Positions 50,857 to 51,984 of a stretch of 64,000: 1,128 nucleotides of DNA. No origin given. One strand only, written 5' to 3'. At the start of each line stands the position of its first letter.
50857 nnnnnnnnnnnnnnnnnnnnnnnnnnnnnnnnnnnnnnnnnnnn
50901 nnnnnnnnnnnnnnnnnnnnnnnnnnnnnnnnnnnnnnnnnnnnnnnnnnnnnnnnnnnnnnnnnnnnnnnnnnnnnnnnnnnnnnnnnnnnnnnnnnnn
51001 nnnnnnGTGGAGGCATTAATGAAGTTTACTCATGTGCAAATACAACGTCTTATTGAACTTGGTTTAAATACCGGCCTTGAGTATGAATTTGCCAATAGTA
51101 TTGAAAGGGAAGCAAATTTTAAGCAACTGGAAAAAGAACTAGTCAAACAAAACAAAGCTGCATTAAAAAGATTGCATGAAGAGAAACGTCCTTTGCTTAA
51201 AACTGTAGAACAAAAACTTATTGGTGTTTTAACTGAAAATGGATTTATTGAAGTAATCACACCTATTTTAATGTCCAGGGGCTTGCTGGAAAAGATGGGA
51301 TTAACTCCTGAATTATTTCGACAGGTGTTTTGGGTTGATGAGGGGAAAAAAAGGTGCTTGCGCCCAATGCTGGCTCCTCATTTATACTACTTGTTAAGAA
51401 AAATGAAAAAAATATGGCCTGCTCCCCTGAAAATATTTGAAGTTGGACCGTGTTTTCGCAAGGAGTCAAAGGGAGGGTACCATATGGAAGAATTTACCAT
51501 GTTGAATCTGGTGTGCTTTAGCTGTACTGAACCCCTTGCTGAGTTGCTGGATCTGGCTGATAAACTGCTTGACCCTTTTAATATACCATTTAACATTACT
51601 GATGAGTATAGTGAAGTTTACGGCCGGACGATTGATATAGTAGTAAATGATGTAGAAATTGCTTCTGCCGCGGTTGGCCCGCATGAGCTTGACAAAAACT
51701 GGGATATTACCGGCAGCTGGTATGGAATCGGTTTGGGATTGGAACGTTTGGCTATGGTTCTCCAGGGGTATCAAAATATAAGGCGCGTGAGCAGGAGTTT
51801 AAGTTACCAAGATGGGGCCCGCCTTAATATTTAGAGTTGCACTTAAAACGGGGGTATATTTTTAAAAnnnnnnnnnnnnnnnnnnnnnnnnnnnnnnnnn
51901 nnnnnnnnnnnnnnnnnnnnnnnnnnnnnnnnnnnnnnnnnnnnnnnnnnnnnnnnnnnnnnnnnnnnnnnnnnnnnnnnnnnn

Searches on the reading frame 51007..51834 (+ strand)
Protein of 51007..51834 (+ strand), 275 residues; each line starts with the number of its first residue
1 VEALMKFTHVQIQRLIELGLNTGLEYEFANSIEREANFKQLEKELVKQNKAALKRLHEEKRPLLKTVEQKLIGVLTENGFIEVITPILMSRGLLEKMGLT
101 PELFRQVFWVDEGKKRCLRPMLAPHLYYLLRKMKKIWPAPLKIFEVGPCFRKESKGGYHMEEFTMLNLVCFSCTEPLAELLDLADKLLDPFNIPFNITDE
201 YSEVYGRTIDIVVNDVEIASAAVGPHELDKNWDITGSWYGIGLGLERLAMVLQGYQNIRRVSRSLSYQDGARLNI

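Call 7: search_protein_families(library=ncbifam, proteins=[window:51007-51834:+])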
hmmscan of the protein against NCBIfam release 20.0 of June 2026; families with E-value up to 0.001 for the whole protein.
window:51007-51834:+ (275 aa): 21 families
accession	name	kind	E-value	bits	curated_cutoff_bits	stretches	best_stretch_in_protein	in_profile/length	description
TIGR02367.1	PylS_Cterm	equivalog_domain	5.2e-83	278.1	178.15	1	38-275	1-242/242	pyrrolysine--tRNA(Pyl) ligase large subunit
NF007083.1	PRK09537.1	equivalog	1.4e-76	258.3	550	1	6-274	159-424/425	pyrrolysine--tRNA(Pyl) ligase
TIGR00462.1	genX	equivalog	2e-09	37.4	286.9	1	76-189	16-124/304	EF-P lysine aminoacylase EpmA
TIGR00468.1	pheS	equivalog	2.7e-08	33.4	237.45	1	103-261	146-311/324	phenylalanine--tRNA ligase subunit alpha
NF006828.0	PRK09350.1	equivalog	4.3e-08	32.8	264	1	75-188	30-135/325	elongation factor P--(R)-beta-lysine ligase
TIGR00442.1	hisS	equivalog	7.4e-08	31.8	286.75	1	59-193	12-152/406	histidine--tRNA ligase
TIGR00418.1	thrS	equivalog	1.1e-07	31.1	383.65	1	57-158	197-301/565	threonine--tRNA ligase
TIGR00471.1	pheT_arch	equivalog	1.9e-07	30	282.65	1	63-219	363-521/551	phenylalanine--tRNA ligase subunit beta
NF003483.0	PRK05159.1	equivalog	2.4e-07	30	353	0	240-262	405-427/438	aspartate--tRNA(Asn) ligase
TIGR00458.1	aspS_nondisc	equivalog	3e-07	29.8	368.4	0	69-188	141-246/428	aspartate--tRNA(Asn) ligase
TIGR00470.1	sepS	equivalog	6.3e-07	28.2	380.65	0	197-261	277-340/533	O-phosphoserine--tRNA ligase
TIGR00414.1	serS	equivalog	1.5e-06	27.5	301.65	1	71-197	183-320/418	serine--tRNA ligase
NF001756.1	PRK00484.1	subfamily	5.9e-06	25.2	468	0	142-168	239-265/488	lysine--tRNA ligase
NF003210.0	PRK04172.1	equivalog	9.3e-06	24.7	350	1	133-261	346-480/496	phenylalanine--tRNA ligase subunit alpha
TIGR00457.1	asnS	equivalog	1e-05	24.6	342.6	0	142-188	212-257/455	asparagine--tRNA ligase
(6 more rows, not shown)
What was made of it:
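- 51007..51834 (+): pylSc (catalytic subunit). TIGR02367, 278.1 bits (call 7).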

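Call 8: search_protein_families(library=pfam, proteins=[window:51007-51834:+])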
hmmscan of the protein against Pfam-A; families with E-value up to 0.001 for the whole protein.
window:51007-51834:+ (275 aa): 4 families
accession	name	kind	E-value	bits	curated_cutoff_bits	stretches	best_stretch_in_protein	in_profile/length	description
PF00152.25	tRNA-synt_2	-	1.1e-11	44.9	25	1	69-170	30-121/308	tRNA synthetases class II (D, K and N)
PF01409.25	tRNA-synt_2d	-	5.8e-11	42.8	19.8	1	107-263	67-237/246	tRNA synthetases class II core domain (F)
PF00587.30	tRNA-synt_2b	-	2.1e-06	28.4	29.3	1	112-214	7-121/179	tRNA synthetase class II core domain (G, H, P, S and T)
PF17759.6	tRNA_synthFbeta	-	2.2e-06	27.7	22.4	1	64-239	18-208/214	Phenylalanyl tRNA synthetase beta chain CLM domain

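Call 15: find_homologous_proteins(query=window:51007-51834:+, max_evalue=1e-20)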
Query window:51007-51834:+ (275 aa): 1073 proteins with E <= 1e-20 among 2242 candidates; the best 120 are listed.
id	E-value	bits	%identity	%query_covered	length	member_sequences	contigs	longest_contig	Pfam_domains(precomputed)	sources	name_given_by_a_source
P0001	4.1e-179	612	100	99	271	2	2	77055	PF01409.26,PF00587.31,PF17759.7,PF00152.26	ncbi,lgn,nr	ncbi:MAG: pyrrolysine--tRNA(Pyl) ligase large subunit [Dethiobacter sp.]|nr:MAG: pyrrolysine--tRNA(P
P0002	2.2e-144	498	81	99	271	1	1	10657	PF01409.26,PF00587.31,PF00152.26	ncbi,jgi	jgi:phenylalanyl-tRNA synthetase alpha chain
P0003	1.6e-114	400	65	99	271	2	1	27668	PF01409.26,PF17759.7,PF00152.26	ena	-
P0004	6.9e-112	392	63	99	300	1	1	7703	PF01409.26,PF17759.7,PF00152.26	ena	-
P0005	4.6e-111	389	65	99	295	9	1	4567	PF01409.26,PF00587.31,PF17759.7,PF00152.26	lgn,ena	-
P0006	6.5e-110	385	63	99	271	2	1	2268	PF01409.26,PF00587.31,PF17759.7,PF00152.26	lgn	-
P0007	3.0e-106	373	62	99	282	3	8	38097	PF01409.26,PF00587.31,PF17759.7,PF00152.26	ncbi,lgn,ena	-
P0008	7.7e-105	369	62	99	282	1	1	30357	PF01409.26,PF00587.31,PF17759.7,PF00152.26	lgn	-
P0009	8.4e-96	339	57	99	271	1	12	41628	PF01409.26,PF17759.7,PF00152.26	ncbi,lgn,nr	ncbi:MAG: pyrrolysine--tRNA(Pyl) ligase large subunit [Firmicutes bacterium]|nr:pyrrolysine--tRNA(Py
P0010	2.8e-95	337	59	99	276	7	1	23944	PF01409.26,PF17759.7,PF00152.26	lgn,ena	-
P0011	4.4e-84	300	53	99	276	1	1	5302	PF01409.26,PF00152.26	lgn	-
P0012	3.5e-82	294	52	99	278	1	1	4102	PF01409.26,PF00587.31,PF00152.26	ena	-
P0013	8.9e-82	293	51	99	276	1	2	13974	PF01409.26,PF17759.7,PF00152.26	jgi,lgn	-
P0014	1.6e-81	292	50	99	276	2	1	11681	PF01409.26,PF17759.7,PF00152.26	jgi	jgi:phenylalanyl-tRNA synthetase alpha chain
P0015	1.8e-81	292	53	98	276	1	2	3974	PF01409.26,PF17759.7,PF00152.26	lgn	-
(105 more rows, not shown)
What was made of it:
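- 51007..51834 (+): 100% identical to a 'MAG: Dethiobacter sp.' protein (call 15).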

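Call 18: find_related_loci(query=A1, collection=genome_contigs, flank=10000)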
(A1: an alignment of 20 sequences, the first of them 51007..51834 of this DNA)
Query A1 (275 aa) in genome_contigs; peptide patterns used: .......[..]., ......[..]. (x = any residue, [..] = any of these).
600 stretches matched a pattern (row limit reached: there are more); 582 encode a relative of the query (tblastn E <= 1e-3); the best 80 are kept; 80 distinct loci.
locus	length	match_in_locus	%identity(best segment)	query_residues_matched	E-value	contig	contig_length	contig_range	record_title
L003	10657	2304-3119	81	4-275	7e-151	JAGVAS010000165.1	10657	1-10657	MAG: Desulfovibrio sp. isolate DeMMO6_36 c_000000087616, whole genome shotgun sequence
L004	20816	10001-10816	64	4-275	7e-117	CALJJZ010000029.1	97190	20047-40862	MAG: uncultured Firmicutes bacterium isolate N1_Bin_Bin_71_sub_1 genome assembly, contig: c_000001579712, whole genome s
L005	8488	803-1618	62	4-275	3e-113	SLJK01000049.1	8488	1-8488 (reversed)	MAG: Syntrophomonadaceae bacterium isolate CSSed165cm_235 CSSed16-5cm-35238, whole genome shotgun sequence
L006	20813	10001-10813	59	5-275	2e-103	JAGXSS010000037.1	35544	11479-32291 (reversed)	MAG: Peptococcaceae bacterium isolate CROMO_A_245 c_000000282932, whole genome shotgun sequence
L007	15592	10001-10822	52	5-275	3e-87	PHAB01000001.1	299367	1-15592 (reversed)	MAG: Firmicutes bacterium HGW-Firmicutes-14 08E140C01_scaffold_16, whole genome shotgun sequence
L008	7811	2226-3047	51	5-275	9e-87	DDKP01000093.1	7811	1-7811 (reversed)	MAG TPA_asm: Firmicutes bacterium UBA2595 UBA2595_contig_309, whole genome shotgun sequence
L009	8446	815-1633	48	5-275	2e-85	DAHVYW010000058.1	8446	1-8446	MAG TPA_asm: Bacillota bacterium isolate clean791 k141_518831, whole genome shotgun sequence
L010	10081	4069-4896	51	5-275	2e-85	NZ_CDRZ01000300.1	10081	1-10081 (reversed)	Syntrophaceticus schinkii strain Sp3, whole genome shotgun sequence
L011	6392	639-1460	52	5-275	3e-85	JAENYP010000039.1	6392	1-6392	MAG: Thermincola ferriacetica isolate BL5_bin.1 BL5_bin1_NODE_1520_length_6392_cov_61.043712, whole genome shotgun seque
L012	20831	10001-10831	49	2-275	7e-85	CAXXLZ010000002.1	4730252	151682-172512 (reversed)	MAG: Thermodesulfobacteriota bacterium isolate 2fdc769d-9a05-4c3a-9363-a2f454578bb3 genome assembly, contig: contig_2, w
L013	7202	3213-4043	52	5-275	1e-84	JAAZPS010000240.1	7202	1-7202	MAG: Bacillota bacterium isolate AS4KglBPMA_3 10464_AS4K, whole genome shotgun sequence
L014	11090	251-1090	50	1-275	7e-84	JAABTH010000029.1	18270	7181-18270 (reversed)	MAG: Bacillota bacterium isolate S22.Bin020 Scaffold_26, whole genome shotgun sequence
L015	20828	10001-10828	50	5-275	1e-83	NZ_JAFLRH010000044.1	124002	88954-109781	Paradesulfitobacterium ferrireducens strain PLL0 L1_ctg0012, whole genome shotgun sequence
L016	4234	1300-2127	51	5-275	1e-83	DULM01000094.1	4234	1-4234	MAG TPA_asm: Syntrophomonadaceae bacterium isolate AS04akNAM_115 23405_AS04, whole genome shotgun sequence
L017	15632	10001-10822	50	5-275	3e-83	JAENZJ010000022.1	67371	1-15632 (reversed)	MAG: Thermincola ferriacetica isolate BM5_bin.4 BM5_bin4_NODE_171_length_67371_cov_9.122705, whole genome shotgun sequen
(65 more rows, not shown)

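Call 38: find_encoding_contigs(protein=P0003, flank=4000, max_places=3)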
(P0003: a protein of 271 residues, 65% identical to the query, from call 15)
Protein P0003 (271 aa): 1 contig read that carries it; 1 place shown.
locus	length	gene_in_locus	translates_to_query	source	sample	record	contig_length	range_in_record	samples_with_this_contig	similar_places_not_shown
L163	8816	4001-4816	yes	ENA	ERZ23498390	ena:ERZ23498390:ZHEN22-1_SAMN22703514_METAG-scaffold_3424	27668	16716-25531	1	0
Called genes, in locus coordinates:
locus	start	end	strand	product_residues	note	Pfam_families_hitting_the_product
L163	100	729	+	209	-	PF02007:MtrH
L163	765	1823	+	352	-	PF01208:URO-D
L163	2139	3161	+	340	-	PF01208:URO-D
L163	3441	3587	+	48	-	-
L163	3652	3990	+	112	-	-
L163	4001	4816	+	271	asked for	PF00152:tRNA-synt_2 (faint), PF17759:tRNA_synthFbeta (weak), PF01409:tRNA-synt_2d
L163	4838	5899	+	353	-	PF04055:Radical_SAM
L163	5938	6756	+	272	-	PF21455:PylD_N, PF01262:AlaDh_PNT_C (weak), PF21799:MurD-like_N (weak)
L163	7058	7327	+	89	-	PF09505:Dimeth_Pyl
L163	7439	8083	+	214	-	PF02607:B12-binding_2, PF02310:B12-binding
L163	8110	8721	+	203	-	PF05369:MtmB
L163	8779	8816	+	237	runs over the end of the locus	PF05369:MtmB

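Call 39: find_encoding_contigs(protein=P0004, flank=4000, max_places=3)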
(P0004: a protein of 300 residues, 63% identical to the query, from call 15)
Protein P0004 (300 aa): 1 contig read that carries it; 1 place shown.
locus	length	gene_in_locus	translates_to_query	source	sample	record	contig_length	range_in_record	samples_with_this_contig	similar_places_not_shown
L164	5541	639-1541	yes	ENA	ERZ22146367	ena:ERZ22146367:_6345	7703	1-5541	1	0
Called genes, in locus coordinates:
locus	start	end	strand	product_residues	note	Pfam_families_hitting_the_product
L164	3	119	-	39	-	?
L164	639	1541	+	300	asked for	PF00152:tRNA-synt_2 (faint), PF17759:tRNA_synthFbeta, PF01409:tRNA-synt_2d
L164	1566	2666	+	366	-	PF04055:Radical_SAM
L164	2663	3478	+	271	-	PF21455:PylD_N, PF02826:2-Hacid_dh_C (faint), PF21799:MurD-like_N (weak)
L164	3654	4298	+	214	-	PF02607:B12-binding_2, PF02310:B12-binding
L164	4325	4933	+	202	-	PF05369:MtmB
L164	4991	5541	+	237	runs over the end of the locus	PF05369:MtmB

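Call 40: find_encoding_contigs(protein=P0005, flank=4000, max_places=3)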
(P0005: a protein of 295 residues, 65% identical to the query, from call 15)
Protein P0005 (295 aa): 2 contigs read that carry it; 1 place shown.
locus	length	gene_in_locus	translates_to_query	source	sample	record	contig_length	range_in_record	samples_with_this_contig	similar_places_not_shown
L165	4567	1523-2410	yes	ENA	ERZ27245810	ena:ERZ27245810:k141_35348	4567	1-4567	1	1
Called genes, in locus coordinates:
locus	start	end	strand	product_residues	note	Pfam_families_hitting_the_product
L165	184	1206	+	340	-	PF01208:URO-D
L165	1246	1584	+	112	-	-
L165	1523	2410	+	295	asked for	PF17759:tRNA_synthFbeta, PF00152:tRNA-synt_2 (faint), PF00587:tRNA-synt_2b (weak), PF01409:tRNA-synt_2d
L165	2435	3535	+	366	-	PF04055:Radical_SAM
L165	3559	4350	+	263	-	PF21455:PylD_N, PF01262:AlaDh_PNT_C (weak), PF21799:MurD-like_N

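Call 41: find_encoding_contigs(protein=P0008, flank=4000, max_places=3)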
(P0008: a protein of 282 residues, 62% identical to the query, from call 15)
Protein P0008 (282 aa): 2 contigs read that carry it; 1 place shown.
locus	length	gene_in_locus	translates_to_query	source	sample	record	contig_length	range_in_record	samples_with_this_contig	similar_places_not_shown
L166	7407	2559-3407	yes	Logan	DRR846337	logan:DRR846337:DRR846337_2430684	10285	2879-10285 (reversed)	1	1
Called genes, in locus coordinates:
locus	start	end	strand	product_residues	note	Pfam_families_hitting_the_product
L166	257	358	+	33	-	-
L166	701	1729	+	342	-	PF01208:URO-D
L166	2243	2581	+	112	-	-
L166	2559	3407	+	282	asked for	PF01409:tRNA-synt_2d, PF00152:tRNA-synt_2 (faint), PF17759:tRNA_synthFbeta, PF00587:tRNA-synt_2b (weak)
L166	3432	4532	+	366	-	PF04055:Radical_SAM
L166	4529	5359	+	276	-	PF21455:PylD_N, PF02826:2-Hacid_dh_C (weak), PF01262:AlaDh_PNT_C (weak), PF02882:THF_DHG_CYH_C (faint), PF01488:Shikimate_DH (weak), PF21799:MurD-like_N (weak)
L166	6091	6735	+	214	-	PF02607:B12-binding_2, PF02310:B12-binding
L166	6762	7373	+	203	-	PF05369:MtmB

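Call 47: find_encoding_contigs(protein=P0007, flank=4000, max_places=4)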
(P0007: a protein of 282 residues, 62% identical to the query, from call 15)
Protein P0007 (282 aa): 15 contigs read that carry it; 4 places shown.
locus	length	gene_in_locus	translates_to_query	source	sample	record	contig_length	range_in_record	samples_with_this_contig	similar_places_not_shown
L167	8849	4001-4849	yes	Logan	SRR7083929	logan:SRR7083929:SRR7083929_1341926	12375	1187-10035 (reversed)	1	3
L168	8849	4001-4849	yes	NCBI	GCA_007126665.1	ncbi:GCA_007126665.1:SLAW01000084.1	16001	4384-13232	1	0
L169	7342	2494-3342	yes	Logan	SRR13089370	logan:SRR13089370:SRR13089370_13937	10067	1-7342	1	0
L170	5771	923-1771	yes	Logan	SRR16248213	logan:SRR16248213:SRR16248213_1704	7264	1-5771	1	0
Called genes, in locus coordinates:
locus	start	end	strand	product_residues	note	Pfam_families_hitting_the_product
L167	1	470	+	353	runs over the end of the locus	PF01208:URO-D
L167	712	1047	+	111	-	PF22263:DUF6951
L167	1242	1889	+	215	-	PF12838:Fer4_7 (faint), PF13484:Fer4_16 (weak)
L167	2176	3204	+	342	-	PF01208:URO-D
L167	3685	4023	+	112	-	-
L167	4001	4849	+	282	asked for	PF01409:tRNA-synt_2d, PF00152:tRNA-synt_2 (faint), PF17759:tRNA_synthFbeta, PF00587:tRNA-synt_2b (weak)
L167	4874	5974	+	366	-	PF04055:Radical_SAM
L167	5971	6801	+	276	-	PF21455:PylD_N, PF01262:AlaDh_PNT_C (weak), PF02882:THF_DHG_CYH_C (faint), PF01488:Shikimate_DH (weak), PF21799:MurD-like_N (faint)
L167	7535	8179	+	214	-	PF02607:B12-binding_2, PF02310:B12-binding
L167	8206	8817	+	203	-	PF05369:MtmB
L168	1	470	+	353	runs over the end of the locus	PF01208:URO-D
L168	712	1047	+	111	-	PF22263:DUF6951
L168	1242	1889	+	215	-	PF12838:Fer4_7 (faint), PF13484:Fer4_16 (weak)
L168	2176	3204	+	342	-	PF01208:URO-D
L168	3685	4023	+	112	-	-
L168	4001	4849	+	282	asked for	PF01409:tRNA-synt_2d, PF00152:tRNA-synt_2 (faint), PF17759:tRNA_synthFbeta, PF00587:tRNA-synt_2b (weak)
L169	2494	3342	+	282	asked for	PF01409:tRNA-synt_2d, PF00152:tRNA-synt_2 (faint), PF17759:tRNA_synthFbeta, PF00587:tRNA-synt_2b (weak)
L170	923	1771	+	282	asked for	PF01409:tRNA-synt_2d, PF00152:tRNA-synt_2 (faint), PF17759:tRNA_synthFbeta, PF00587:tRNA-synt_2b (weak)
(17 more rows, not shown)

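Call 48: find_encoding_contigs(protein=P0009, flank=4000, max_places=3)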
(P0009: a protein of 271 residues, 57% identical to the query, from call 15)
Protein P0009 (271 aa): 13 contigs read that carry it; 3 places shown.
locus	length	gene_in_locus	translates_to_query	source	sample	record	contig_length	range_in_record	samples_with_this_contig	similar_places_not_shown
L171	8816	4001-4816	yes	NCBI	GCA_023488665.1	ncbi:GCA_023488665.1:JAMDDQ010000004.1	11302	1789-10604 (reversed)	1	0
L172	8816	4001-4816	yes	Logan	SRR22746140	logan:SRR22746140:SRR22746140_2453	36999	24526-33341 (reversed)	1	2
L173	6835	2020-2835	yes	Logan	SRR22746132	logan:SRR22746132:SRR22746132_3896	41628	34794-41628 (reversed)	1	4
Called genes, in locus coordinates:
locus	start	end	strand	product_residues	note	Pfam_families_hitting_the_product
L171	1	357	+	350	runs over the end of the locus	PF17651:Raco_middle, PF14574:RACo_C_ter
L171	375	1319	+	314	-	PF02007:MtrH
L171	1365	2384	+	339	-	PF01208:URO-D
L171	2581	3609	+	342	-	PF01208:URO-D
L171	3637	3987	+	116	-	-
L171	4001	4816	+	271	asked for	PF00152:tRNA-synt_2 (faint), PF01409:tRNA-synt_2d, PF17759:tRNA_synthFbeta (weak)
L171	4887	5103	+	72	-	-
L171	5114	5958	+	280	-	PF04055:Radical_SAM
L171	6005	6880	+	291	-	PF21455:PylD_N, PF03807:F420_oxidored (faint), PF01488:Shikimate_DH (faint), PF02826:2-Hacid_dh_C (weak), PF03446:NAD_binding_2 (weak)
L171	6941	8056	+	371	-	PF00909:Ammonium_transp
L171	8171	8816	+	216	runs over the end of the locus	PF02607:B12-binding_2, PF02310:B12-binding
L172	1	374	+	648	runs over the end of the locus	PF00111:Fer2, PF17650:RACo_linker, PF17651:Raco_middle, PF14574:RACo_C_ter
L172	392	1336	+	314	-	PF02007:MtrH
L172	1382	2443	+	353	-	PF01208:URO-D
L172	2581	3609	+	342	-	PF01208:URO-D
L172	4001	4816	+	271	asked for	PF00152:tRNA-synt_2 (faint), PF01409:tRNA-synt_2d, PF17759:tRNA_synthFbeta (weak)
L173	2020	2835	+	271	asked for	PF00152:tRNA-synt_2 (faint), PF01409:tRNA-synt_2d, PF17759:tRNA_synthFbeta (weak)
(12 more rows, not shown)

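Call 49: find_encoding_contigs(protein=P0010, flank=4000, max_places=3)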
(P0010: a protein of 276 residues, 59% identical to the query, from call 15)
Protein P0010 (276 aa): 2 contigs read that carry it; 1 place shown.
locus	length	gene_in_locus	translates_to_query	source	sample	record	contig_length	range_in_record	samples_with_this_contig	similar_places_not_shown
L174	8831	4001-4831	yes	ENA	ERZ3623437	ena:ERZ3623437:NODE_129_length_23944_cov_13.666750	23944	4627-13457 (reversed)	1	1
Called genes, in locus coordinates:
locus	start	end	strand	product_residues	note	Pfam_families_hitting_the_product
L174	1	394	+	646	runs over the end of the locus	PF00111:Fer2 (weak), PF17650:RACo_linker, PF17651:Raco_middle, PF14574:RACo_C_ter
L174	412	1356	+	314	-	PF02007:MtrH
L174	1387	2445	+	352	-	PF01208:URO-D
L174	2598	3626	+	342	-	PF01208:URO-D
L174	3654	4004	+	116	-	-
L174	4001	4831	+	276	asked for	PF01409:tRNA-synt_2d, PF00152:tRNA-synt_2 (faint), PF17759:tRNA_synthFbeta (weak)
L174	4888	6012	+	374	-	PF04055:Radical_SAM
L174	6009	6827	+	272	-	PF21455:PylD_N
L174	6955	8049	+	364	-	PF00909:Ammonium_transp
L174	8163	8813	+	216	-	PF02607:B12-binding_2, PF02310:B12-binding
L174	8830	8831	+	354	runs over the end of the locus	PF09505:Dimeth_Pyl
